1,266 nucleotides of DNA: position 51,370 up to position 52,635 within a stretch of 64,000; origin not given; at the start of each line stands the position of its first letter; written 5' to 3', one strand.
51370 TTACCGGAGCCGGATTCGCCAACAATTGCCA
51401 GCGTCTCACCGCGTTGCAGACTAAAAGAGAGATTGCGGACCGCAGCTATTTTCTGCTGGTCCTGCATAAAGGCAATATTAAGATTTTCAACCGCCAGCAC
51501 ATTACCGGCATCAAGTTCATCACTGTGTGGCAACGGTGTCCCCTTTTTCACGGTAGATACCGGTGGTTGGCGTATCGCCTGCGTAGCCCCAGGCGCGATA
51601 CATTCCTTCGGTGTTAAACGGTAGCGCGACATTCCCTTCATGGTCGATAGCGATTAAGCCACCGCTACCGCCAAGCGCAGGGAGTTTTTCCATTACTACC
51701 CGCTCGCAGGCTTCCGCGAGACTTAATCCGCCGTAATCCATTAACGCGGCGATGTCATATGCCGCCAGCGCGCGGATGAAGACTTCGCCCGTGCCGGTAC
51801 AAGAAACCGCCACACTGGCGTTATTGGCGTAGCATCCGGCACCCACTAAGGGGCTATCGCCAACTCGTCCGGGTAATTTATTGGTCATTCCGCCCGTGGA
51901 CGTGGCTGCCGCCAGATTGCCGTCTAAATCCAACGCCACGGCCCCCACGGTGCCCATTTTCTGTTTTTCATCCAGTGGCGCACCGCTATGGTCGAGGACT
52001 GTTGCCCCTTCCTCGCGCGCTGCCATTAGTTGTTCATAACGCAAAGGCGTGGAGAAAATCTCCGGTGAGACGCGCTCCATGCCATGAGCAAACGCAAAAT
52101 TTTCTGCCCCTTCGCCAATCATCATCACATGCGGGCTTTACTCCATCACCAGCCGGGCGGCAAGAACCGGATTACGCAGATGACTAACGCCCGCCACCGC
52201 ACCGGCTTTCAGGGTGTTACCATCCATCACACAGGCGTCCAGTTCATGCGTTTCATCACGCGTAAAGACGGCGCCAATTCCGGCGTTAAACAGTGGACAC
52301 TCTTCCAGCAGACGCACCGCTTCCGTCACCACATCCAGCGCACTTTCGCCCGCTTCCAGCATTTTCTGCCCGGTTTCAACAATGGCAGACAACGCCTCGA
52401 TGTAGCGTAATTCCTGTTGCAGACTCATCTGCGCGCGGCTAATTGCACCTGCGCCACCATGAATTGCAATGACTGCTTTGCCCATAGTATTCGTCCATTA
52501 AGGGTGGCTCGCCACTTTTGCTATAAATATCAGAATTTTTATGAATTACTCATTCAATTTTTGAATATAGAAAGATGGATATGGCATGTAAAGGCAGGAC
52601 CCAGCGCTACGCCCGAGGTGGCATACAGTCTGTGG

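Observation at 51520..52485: iaaA (isoaspartyl dipeptidase) carries an in-frame TAA after codon 115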

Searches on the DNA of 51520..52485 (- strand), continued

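Call 15: search_dna_similar(query=window:52094-52186:-, collection=ecoli_genomes, mode=near, max_rows=60, rows=spread, max_evalue=1e-39)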
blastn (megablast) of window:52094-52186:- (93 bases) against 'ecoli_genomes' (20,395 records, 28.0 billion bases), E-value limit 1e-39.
Records with a match: 296; places in all: 296; records where one place covers at least 80% of the query: 296.
Genomes with a match: 296 of 5426; with a place that covers at least 80% of the query: 296. Places per genome that has any: lowest 1, median 1, highest 1. On chromosomes: 296 places; on plasmids: 0.
Best place of each record, by identity: >=99% 296.
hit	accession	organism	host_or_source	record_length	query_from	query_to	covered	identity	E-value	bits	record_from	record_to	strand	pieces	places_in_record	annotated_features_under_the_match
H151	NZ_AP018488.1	Escherichia coli O157:H7 strain PV15-279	Homo sapiens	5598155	1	93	100%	100.0%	2e-40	172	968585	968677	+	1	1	iaaA: beta-aspartyl-peptidase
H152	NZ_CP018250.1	Escherichia coli strain 10671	Cattle faeces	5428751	1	93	100%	100.0%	2e-40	172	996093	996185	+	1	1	iaaA: beta-aspartyl-peptidase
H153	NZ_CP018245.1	Escherichia coli strain 472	missing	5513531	1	93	100%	100.0%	2e-40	172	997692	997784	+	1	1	iaaA: beta-aspartyl-peptidase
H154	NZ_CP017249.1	Escherichia coli strain NADC 5570/86-24/6565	not applicable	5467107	1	93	100%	100.0%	2e-40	172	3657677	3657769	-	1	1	iaaA: beta-aspartyl-peptidase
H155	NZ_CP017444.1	Escherichia coli O157:H7 strain 8368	Cattle Hide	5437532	1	93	100%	100.0%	2e-40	172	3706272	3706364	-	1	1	iaaA: beta-aspartyl-peptidase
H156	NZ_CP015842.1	Escherichia coli O157:H7 strain FRIK2533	water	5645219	1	93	100%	100.0%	2e-40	172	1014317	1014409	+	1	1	iaaA: beta-aspartyl-peptidase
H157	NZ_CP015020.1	Escherichia coli strain 28RC1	Bovine carcass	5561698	1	93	100%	100.0%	2e-40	172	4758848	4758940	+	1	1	iaaA: beta-aspartyl-peptidase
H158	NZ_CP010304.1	Escherichia coli O157:H7 str. SS52 strain SS52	Cattle feces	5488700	1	93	100%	100.0%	2e-40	172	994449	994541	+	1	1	iaaA: beta-aspartyl-peptidase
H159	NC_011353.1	Escherichia coli O157:H7 str. EC4115 strain EC4115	-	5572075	1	93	100%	100.0%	2e-40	172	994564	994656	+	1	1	iaaA: beta-aspartyl-peptidase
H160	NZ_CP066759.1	Escherichia coli O157:H7 strain ECP19-198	missing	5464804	1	93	100%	100.0%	2e-40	172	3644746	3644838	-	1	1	iaaA: beta-aspartyl-peptidase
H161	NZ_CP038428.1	Escherichia coli O157:H7 strain 611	bovine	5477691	1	93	100%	100.0%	2e-40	172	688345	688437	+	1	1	iaaA: beta-aspartyl-peptidase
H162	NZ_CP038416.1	Escherichia coli O157:H7 strain 3-5-1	cattle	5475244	1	93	100%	100.0%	2e-40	172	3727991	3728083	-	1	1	iaaA: beta-aspartyl-peptidase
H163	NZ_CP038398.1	Escherichia coli O157:H7 strain DEC4E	Homo sapiens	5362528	1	93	100%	100.0%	2e-40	172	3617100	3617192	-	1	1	iaaA: beta-aspartyl-peptidase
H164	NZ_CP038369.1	Escherichia coli O157:H7 strain F6321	beef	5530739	1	93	100%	100.0%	2e-40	172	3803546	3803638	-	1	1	iaaA: beta-aspartyl-peptidase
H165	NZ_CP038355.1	Escherichia coli O157:H7 str. F8092B strain F8092B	Homo sapiens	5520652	1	93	100%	100.0%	2e-40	172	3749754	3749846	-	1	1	iaaA: beta-aspartyl-peptidase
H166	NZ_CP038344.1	Escherichia coli O157:H7 strain Gim1-1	cattle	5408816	1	93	100%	100.0%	2e-40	172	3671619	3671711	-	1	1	iaaA: beta-aspartyl-peptidase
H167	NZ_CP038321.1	Escherichia coli O157:H7 strain NE1127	bovine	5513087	1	93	100%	100.0%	2e-40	172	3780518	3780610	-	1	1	iaaA: beta-aspartyl-peptidase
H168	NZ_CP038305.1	Escherichia coli O157:H7 strain SS NE 1040-1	cattle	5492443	1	93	100%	100.0%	2e-40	172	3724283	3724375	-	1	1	iaaA: beta-aspartyl-peptidase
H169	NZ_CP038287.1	Escherichia coli O157:H7 strain TX 376-2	cattle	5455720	1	93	100%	100.0%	2e-40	172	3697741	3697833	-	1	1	iaaA: beta-aspartyl-peptidase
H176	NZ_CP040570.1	Escherichia coli O157:H7 strain ECP17-1298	Homo sapiens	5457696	1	93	100%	100.0%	2e-40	172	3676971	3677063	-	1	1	iaaA: beta-aspartyl-peptidase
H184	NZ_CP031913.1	Escherichia coli O157:H7 strain FWSEC0004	Homo sapiens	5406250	1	93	100%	100.0%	2e-40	172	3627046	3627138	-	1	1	iaaA: beta-aspartyl-peptidase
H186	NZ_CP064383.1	Escherichia coli O157:H7 strain PartA-EcoliO157H7-RM8376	missing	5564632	1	93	100%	100.0%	2e-40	172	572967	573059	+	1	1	iaaA: beta-aspartyl-peptidase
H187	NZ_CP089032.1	Escherichia coli O157:H7 strain 6535WT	Homo sapiens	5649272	1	93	100%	100.0%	2e-40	172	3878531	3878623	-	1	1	iaaA: beta-aspartyl-peptidase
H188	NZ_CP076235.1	Escherichia coli O157:H7 strain 9.1_Anguil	Rectal swab of live bovine cattle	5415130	1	93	100%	100.0%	2e-40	172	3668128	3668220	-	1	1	iaaA: beta-aspartyl-peptidase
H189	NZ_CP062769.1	Escherichia coli O157:H7 strain Z852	Bovine Faeces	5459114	1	93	100%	100.0%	2e-40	172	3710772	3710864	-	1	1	iaaA: beta-aspartyl-peptidase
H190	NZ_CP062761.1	Escherichia coli O157:H7 strain Z887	Bovine Faeces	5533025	1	93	100%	100.0%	2e-40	172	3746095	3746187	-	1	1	iaaA: beta-aspartyl-peptidase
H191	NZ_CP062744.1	Escherichia coli O157:H7 strain Z1615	Bovine Faeces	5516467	1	93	100%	100.0%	2e-40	172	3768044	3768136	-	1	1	iaaA: beta-aspartyl-peptidase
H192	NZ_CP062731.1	Escherichia coli O157:H7 strain Z1768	Bovine Faeces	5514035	1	93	100%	100.0%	2e-40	172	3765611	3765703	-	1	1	iaaA: beta-aspartyl-peptidase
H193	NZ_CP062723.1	Escherichia coli O157:H7 strain Z1814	Bovine Faeces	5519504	1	93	100%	100.0%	2e-40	172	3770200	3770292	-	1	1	iaaA: beta-aspartyl-peptidase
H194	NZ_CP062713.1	Escherichia coli O157:H7 strain Z1830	Bovine Faeces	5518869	1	93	100%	100.0%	2e-40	172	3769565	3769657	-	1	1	iaaA: beta-aspartyl-peptidase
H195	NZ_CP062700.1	Escherichia coli O157:H7 strain Z1835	Bovine Faeces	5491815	1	93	100%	100.0%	2e-40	172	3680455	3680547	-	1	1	iaaA: beta-aspartyl-peptidase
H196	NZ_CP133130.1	Escherichia coli O157:H7 strain PNUSAE146744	missing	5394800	1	93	100%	100.0%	2e-40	172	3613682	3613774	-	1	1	iaaA: beta-aspartyl-peptidase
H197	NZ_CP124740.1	Escherichia coli O157:H7 str. EDL933 strain EDL933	Homo sapiens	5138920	1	93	100%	100.0%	2e-40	172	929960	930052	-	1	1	iaaA: beta-aspartyl-peptidase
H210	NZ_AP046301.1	Escherichia coli O157:H7 strain RIMD 0509939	Homo sapiens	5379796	1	93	100%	100.0%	2e-40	172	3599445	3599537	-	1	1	iaaA: beta-aspartyl-peptidase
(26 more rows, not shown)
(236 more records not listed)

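Call 59: get_annotated_region(hit=H90, flank=3000)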
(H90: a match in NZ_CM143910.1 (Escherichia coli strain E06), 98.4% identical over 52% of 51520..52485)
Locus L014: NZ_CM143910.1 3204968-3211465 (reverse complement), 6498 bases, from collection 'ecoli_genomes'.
description: Escherichia coli strain E06 chromosome, whole genome shotgun sequence
organism: Escherichia coli strain E06 (NCBI taxid 562)
replicon: chromosome; assembly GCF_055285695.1
host: Homo sapiens; source: urine sample; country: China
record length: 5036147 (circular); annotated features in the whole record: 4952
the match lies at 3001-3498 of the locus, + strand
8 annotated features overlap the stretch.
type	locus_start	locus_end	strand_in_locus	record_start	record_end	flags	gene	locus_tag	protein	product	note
CDS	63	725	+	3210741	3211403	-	fsa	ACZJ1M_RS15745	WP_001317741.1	fructose-6-phosphate aldolase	-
CDS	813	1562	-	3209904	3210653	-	moeB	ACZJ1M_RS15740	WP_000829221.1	molybdopterin-synthase adenylyltransferase MoeB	-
CDS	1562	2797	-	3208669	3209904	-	moeA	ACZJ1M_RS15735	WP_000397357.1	molybdopterin molybdotransferase MoeA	-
CDS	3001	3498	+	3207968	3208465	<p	-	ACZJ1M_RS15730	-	isoaspartyl peptidase/L-asparaginase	incomplete; partial in the middle of a contig; missing C-terminus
CDS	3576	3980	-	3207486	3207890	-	tnpA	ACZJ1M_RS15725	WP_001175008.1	IS200/IS605 family transposase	-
CDS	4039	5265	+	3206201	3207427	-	-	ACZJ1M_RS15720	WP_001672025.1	RNA-guided endonuclease InsQ/TnpB family protein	-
CDS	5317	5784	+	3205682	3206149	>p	-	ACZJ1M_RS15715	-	isoaspartyl peptidase/L-asparaginase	incomplete; partial in the middle of a contig; missing N-terminus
CDS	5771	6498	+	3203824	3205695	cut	gsiA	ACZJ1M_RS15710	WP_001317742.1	glutathione ABC transporter ATP-binding protein GsiA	-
